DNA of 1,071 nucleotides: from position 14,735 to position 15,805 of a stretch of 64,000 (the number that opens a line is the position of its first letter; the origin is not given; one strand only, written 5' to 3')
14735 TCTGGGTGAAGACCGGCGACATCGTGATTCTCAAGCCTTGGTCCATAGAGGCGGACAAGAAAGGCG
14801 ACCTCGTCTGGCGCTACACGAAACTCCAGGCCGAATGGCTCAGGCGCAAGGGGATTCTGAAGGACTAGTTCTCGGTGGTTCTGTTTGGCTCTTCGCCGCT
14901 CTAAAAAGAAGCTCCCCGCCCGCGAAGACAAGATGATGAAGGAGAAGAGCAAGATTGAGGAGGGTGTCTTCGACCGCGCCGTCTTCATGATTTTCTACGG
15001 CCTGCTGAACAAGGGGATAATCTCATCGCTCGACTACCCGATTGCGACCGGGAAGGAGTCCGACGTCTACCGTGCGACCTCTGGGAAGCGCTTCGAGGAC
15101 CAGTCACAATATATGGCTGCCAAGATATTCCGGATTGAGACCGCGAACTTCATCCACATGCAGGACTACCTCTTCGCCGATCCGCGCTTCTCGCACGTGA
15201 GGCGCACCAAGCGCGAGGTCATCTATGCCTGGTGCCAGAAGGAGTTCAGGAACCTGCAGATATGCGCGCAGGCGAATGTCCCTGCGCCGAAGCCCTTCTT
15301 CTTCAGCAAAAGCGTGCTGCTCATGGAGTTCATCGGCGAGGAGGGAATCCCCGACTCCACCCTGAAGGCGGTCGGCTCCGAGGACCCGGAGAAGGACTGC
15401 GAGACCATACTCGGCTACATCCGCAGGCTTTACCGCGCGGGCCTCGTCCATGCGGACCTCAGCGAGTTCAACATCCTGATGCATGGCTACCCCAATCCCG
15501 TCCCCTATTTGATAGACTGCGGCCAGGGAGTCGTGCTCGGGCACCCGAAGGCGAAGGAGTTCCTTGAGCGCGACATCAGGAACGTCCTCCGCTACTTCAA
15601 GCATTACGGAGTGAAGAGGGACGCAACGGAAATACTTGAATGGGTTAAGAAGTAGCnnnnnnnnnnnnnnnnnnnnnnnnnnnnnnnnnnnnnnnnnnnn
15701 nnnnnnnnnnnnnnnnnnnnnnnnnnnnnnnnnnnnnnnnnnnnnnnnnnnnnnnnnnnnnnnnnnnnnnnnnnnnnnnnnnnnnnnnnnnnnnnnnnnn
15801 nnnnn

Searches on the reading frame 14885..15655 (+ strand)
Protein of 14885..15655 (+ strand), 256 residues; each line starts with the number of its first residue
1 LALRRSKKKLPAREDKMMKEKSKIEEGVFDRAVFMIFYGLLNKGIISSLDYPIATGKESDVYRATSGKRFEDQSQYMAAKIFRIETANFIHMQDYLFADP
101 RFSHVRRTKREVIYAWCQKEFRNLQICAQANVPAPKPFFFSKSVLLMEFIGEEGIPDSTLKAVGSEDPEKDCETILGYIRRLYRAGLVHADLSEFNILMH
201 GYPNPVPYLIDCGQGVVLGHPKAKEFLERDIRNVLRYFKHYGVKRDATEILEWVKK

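Call 4: search_protein_families(library=pfam, proteins=[window:14885-15655:+], max_evalue=0.01)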
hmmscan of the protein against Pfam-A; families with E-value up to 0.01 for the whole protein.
window:14885-15655:+ (256 aa): 3 families
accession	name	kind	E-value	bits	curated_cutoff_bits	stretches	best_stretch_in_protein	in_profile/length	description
PF01163.29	RIO1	-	1.3e-48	165.5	22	1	60-245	1-181/187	RIO domain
PF03109.22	ABC1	-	0.00015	21.4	22.9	1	119-247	122-237/244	ABC1 atypical kinase-like domain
PF01636.29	APH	-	0.00056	20.2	23.2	0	175-214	154-196/239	Phosphotransferase enzyme family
